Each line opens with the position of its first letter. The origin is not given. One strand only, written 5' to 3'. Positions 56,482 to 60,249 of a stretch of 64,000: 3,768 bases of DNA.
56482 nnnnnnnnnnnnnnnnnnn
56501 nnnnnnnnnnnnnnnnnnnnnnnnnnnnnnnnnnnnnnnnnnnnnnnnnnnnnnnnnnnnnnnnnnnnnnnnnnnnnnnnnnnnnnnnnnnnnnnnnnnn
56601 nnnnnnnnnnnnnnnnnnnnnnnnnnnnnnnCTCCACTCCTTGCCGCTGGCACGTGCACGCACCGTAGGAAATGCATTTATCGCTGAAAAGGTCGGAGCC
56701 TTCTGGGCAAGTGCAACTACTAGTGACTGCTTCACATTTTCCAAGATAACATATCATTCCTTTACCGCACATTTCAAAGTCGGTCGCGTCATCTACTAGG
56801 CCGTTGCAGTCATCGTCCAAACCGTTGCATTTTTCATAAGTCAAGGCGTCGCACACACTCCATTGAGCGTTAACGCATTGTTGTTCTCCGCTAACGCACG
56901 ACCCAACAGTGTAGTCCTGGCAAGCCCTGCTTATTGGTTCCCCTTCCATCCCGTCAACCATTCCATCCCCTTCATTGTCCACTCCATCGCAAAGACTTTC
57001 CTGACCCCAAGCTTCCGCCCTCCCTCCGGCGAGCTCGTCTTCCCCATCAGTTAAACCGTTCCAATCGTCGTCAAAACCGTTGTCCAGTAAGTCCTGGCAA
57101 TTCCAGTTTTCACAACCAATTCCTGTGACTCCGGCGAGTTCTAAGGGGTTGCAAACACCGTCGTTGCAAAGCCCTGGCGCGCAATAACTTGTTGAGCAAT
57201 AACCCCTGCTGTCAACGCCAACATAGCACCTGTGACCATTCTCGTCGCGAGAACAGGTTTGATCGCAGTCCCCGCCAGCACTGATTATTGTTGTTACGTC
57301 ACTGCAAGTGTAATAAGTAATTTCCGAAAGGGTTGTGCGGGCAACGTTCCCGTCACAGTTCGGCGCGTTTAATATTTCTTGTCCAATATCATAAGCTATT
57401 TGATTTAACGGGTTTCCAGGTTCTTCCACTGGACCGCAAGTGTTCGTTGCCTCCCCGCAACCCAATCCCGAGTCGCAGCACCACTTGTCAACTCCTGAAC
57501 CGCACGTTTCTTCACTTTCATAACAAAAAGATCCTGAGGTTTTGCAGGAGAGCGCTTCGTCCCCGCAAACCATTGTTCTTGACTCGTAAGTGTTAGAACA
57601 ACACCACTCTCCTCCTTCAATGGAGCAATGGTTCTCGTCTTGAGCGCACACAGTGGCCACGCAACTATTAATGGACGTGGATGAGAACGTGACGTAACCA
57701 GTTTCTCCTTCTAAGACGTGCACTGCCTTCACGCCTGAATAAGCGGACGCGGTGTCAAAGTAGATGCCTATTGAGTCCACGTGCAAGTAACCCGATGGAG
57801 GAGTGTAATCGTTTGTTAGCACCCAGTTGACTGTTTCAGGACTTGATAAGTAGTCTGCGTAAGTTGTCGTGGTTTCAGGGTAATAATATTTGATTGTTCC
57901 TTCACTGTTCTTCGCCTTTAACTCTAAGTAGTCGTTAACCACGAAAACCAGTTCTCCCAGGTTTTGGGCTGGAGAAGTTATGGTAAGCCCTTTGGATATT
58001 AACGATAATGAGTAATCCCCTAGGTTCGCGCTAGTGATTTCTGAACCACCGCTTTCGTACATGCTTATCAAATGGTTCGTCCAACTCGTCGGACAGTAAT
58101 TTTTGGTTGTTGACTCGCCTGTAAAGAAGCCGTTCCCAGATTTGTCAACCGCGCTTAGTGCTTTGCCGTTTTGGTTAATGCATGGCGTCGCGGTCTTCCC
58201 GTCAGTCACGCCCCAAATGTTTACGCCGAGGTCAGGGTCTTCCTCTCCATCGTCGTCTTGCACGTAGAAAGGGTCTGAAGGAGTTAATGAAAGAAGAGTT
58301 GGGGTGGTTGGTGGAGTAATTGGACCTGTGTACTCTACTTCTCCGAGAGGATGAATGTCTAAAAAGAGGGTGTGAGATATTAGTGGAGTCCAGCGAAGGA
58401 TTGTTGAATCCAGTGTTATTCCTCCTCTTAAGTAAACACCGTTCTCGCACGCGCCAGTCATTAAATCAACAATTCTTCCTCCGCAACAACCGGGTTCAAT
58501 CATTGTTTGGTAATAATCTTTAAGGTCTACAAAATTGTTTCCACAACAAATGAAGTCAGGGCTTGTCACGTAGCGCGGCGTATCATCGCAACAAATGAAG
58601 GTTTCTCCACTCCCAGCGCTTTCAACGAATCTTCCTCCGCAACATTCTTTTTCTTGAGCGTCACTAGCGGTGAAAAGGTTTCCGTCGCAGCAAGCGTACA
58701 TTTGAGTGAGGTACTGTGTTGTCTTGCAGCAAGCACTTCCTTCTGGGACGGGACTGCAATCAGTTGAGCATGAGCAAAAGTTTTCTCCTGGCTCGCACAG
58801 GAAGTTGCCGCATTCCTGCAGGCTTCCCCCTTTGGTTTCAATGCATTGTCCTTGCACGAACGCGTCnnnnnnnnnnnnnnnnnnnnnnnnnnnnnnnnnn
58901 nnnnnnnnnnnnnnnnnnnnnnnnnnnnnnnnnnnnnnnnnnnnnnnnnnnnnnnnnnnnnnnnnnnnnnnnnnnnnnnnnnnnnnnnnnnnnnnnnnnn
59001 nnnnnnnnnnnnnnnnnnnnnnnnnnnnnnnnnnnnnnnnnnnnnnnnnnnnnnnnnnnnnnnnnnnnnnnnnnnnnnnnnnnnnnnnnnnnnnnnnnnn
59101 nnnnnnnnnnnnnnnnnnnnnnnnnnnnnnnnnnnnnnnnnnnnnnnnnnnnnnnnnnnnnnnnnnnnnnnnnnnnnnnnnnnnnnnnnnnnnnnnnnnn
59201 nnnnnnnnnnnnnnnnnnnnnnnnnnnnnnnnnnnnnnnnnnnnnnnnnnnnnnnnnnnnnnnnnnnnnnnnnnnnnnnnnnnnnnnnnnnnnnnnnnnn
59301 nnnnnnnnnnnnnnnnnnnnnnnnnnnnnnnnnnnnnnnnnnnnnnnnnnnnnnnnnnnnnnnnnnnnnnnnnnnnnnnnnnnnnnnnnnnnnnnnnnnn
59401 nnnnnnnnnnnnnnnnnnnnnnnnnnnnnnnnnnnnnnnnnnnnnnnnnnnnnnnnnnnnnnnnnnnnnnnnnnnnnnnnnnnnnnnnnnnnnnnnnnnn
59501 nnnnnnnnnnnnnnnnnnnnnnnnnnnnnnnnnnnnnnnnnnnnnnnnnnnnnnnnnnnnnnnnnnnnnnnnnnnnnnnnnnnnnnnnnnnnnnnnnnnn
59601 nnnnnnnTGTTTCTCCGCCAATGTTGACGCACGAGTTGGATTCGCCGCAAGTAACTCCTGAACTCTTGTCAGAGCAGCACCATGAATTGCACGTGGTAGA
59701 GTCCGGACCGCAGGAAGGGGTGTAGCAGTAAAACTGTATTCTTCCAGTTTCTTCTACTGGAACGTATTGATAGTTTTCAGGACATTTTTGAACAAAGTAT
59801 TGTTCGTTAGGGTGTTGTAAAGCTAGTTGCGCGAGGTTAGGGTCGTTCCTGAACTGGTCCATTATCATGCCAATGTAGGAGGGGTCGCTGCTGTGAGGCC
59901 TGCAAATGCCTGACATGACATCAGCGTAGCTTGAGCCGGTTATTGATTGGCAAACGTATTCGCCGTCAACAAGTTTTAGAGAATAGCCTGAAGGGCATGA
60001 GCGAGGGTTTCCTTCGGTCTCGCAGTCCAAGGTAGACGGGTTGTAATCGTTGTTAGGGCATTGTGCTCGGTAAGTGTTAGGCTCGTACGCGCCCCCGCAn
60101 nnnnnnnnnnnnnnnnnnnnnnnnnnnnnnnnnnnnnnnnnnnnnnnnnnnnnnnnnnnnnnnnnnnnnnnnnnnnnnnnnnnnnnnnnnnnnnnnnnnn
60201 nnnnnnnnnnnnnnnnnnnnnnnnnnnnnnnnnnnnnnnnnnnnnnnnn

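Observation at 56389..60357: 1322-aa lipobox protein is the same scaffold inflated by cysteine-rich insertions with WCC modules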

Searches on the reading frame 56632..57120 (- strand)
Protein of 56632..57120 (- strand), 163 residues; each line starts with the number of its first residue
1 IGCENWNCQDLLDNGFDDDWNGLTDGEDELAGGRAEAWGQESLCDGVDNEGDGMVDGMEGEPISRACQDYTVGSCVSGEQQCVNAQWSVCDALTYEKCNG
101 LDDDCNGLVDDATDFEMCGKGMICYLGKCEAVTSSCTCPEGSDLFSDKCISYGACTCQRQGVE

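Call 52: search_protein_families(library=pfam, proteins=[window:56632-57120:-], max_evalue=10)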
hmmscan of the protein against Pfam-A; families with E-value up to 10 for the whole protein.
window:56632-57120:- (163 aa): 2 families
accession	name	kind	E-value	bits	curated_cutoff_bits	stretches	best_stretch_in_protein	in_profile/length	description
PF11617.13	Cu-binding_MopE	-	0.0047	17.6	27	2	95-111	14-30/30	Putative metal-binding motif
PF07327.16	Neuroparsin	-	9.5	7.2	23.5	1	58-132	22-85/103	Neuroparsin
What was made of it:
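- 56707..57099 (-): MopE-type acidic Cys motifs with the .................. linker, aa about 1087-1217. The first two motif copies are degenerate. The segment itself scores 17.6 bits, below the cutoff of 27 (call 52).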

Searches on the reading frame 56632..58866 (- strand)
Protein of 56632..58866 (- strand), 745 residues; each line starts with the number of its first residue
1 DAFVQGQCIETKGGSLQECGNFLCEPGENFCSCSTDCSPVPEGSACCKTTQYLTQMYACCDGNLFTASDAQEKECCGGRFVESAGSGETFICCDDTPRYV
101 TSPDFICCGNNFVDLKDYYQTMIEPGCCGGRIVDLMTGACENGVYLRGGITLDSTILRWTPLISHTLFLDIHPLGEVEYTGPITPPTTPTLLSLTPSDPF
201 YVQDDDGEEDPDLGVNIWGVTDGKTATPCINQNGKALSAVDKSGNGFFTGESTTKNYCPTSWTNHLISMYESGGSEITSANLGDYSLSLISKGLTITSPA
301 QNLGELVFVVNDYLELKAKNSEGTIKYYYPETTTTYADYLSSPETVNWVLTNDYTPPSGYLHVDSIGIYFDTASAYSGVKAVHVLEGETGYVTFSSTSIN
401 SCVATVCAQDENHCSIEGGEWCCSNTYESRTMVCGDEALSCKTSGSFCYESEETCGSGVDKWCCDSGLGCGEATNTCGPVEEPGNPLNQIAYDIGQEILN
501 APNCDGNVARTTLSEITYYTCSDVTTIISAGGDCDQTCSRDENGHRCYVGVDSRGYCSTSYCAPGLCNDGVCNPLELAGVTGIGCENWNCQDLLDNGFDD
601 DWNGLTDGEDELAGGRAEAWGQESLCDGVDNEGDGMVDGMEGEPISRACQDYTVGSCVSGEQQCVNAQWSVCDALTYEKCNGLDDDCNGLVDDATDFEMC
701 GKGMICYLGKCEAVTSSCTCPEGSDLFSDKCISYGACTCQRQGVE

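Call 78: predict_structure(alignment_id=A5)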
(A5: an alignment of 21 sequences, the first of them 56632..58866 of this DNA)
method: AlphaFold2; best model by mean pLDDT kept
length: 745 residues; sequences in the alignment: 21
mean_pLDDT: 46.4   pTM: 0.30
mean pLDDT of the five models: 46.4, 42.9, 42.2, 41.5, 39.7
residues with pLDDT >= 90: 10; 70-90: 126; 50-70: 107; < 50: 502
segments of 3 or more residues with pLDDT < 50: 1-35, 37-39, 47-53, 119-139, 141-205, 207-230, 232-306, 309-312, 352-485, 487-491, 497-540, 542-544, 546-551, 553-555, 557-617, 652-654, 734-736, 740-745
pLDDT, mean of each block of 10 residues (from residue 1): 32 36 35 45 50 64 78 84 75 81 71 59 43 46 32 27 26 26 27 26 41 29 36 38 30 29 26 28 29 28 45 60 65 62 63 37 25 33 32 35 30 30 30 29 27 30 30 30 43 50 37 31 30 38 48 44 36 36 33 40 42 47 84 84 81 60 87 80 84 74 87 74 64 52 40
secondary structure, 60 per line:
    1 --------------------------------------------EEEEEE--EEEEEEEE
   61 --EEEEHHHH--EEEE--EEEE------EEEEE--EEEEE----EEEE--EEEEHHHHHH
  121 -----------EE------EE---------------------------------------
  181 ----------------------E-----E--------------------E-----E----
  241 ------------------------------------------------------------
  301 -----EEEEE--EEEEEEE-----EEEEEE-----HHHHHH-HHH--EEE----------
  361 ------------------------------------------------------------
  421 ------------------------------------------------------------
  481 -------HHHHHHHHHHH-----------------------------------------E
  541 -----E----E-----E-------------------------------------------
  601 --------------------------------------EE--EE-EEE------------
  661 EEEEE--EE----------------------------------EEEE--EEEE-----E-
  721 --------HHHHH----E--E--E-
elements in order (helices of 4 or more, strands of 3 or more residues): E45-50 E53-60 E63-66 H67-70 E73-76 E79-82 E89-93 E96-100 E105-108 E111-114 H115-120 E306-310 E313-319 E325-330 H336-341 E348-350 H488-498 E646-648 E661-665 E704-707 E710-713 H729-733
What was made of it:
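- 58447..58845 (-): Galaxin-like di-Cys repeat array, aa 505-637, with six CC[GD][GDN]x[FLI] units. It is one of only two confidently modelled parts of the insert, as beta-hairpins with pLDDT 64-84 (call 78).
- On EGF, granulin, knottin or hevein families (for the WCC module): The modules were modelled at a pLDDT of about 30 and no coordinates are returned (call 78).
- Closest known: PF11617 Cu-binding_MopE 'putative metal-binding motif' repeat proteins. Same: The unit is modelled with pLDDT 74-87 (call 78).
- The insert model is poor (mean pLDDT 46, WCC modules about 30; call 78). The AF2 model of the inserts is poor (call 78).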

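Call 81: fold_search(model_id=the predicted structure, library=pdb)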
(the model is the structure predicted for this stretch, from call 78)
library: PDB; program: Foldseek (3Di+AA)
matches with E <= 10: 19; with E <= 0.001: 0
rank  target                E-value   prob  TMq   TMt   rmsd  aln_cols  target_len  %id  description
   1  5udm_A                3.3e+00  0.13  0.05  0.13   6.7        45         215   20  Phage-associated cell wall hydrolase PlyPy from Streptococcus pyogenes, space group P6522 (released 2017-12-27)
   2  5kxf                  4.6e+00  0.07  0.04  0.15   7.5        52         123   23  Crystal structure of the SPOC domain of the Arabidopsis flowering regulator FPA (released 2016-10-12)
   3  5udm_B                5.2e+00  0.09  0.04  0.12   7.1        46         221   15  Phage-associated cell wall hydrolase PlyPy from Streptococcus pyogenes, space group P6522 (released 2017-12-27)
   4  4hiz_A                5.5e+00  0.02  0.05  0.06  23.6       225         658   15  Phage phi92 endosialidase (released 2014-01-15)
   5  10ft_B                5.8e+00  0.04  0.05  0.13   9.2        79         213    6  Cryo-EM structure of receptor tyrosine kinase ROS1 in complex with NELL2 (released 2026-02-25)
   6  7q3n_U                5.8e+00  0.03  0.05  0.11  10.5        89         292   12  Cryo-EM of the complex between human uromodulin (UMOD)/Tamm-Horsfall protein (THP) and the FimH lectin domain from uro (released 2022-03-16)
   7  4hiz_B                5.8e+00  0.02  0.05  0.06  23.6       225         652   14  Phage phi92 endosialidase (released 2014-01-15)
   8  7oa6_A                6.1e+00  0.02  0.03  0.11  15.7        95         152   15  Pseudo-atomic model for Hsp26 residues 63 to 214. Please be advised that the target map is not of sufficient resolutio (released 2021-11-24)
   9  3gyx_B                7.3e+00  0.03  0.04  0.15  20.4        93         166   16  Crystal structure of adenylylsulfate reductase from Desulfovibrio gigas (released 2009-12-15)
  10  4lxc_D                7.7e+00  0.05  0.04  0.09   5.5        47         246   15  The antimicrobial peptidase lysostaphin from Staphylococcus simulans (released 2014-07-09)
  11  5udn_B                8.1e+00  0.07  0.05  0.13   6.7        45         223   20  Phage-associated cell wall hydrolase PlyPy from Streptococcus pyogenes, space group P3121 (released 2017-12-27)
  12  3nff_A                8.1e+00  0.02  0.04  0.19  18.0        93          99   12  Crystal structure of extended Dimerization module of RNA polymerase I subcomplex A49/A34.5 (released 2010-09-08)
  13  1jv2_B                8.6e+00  0.08  0.04  0.06   9.9        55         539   13  CRYSTAL STRUCTURE OF THE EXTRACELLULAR SEGMENT OF INTEGRIN ALPHAVBETA3 (released 2001-10-17)
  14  2loj_MODEL_1_A        8.6e+00  0.05  0.03  0.34  16.3        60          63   13  Solution NMR structure of TSTM1273 from Salmonella typhimurium LT2, NESG target STT322, CSGID target IDP01027  (released 2012-03-21)
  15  3nff_C                8.6e+00  0.02  0.04  0.20  18.2        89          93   10  Crystal structure of extended Dimerization module of RNA polymerase I subcomplex A49/A34.5 (released 2010-09-08)
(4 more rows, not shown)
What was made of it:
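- Tried and rejected: The model has mean pLDDT 46, the WCC modules were unmodelled, and Foldseek was empty (calls 78, 81).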

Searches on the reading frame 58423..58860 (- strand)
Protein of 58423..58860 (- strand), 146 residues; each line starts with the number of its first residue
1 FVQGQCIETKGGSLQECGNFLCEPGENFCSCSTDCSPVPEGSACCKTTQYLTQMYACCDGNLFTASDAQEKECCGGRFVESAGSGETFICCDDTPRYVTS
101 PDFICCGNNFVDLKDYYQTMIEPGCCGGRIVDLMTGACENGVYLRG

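Call 52: search_protein_families(library=pfam, proteins=[window:58423-58860:-], max_evalue=10)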
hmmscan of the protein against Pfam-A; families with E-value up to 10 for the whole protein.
window:58423-58860:- (146 aa): 1 family
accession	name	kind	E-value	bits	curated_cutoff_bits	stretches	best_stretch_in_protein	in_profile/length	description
PF24748.1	Galaxin_repeat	-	4.5e-08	33.5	28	2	7-115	22-125/131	Galaxin-like repeats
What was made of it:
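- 58447..58845 (-): PF24748 at 33.5 bits against a cutoff of 28, E 4.5e-8 (call 52).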

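Call 58: search_protein_families(library=pfam, proteins=[window:58423-58860:-], max_evalue=10)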
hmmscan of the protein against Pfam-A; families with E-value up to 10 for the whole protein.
seq(146 aa): 1 family
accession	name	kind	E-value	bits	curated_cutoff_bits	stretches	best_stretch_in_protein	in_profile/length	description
PF24748.1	Galaxin_repeat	-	4.5e-08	33.5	28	2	7-115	22-125/131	Galaxin-like repeats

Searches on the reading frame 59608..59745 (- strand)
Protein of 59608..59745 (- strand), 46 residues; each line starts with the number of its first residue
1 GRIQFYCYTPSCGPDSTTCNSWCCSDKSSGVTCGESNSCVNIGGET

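Call 52: search_protein_families(library=pfam, proteins=[window:59608-59745:-], max_evalue=10)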
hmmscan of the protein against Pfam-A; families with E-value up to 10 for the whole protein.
seq(46 aa): 0 families

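Call 54: search_solved_structures(query=A4, max_evalue=10, show_alignments=4)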
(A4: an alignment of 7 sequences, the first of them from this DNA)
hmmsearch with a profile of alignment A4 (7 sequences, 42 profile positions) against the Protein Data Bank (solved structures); distinct sequences matched with E-value up to 10: 0.

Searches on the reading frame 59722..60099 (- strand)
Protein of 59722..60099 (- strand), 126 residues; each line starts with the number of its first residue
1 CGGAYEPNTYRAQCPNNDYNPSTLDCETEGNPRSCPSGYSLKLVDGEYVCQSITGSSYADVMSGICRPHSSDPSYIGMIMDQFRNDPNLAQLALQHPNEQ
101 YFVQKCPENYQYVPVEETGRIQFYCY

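Call 52: search_protein_families(library=pfam, proteins=[window:59722-60099:-], max_evalue=10)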
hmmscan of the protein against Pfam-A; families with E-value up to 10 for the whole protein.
window:59722-60099:- (126 aa): 2 families
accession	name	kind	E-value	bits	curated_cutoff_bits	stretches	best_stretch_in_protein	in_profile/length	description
PF14625.12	Lustrin_cystein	-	5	8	27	0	14-40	2-32/46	Lustrin, cysteine-rich repeated domain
PF07936.17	Defensin_4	-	5.4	7.4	20.6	0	103-112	16-25/34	Potassium-channel blocking toxin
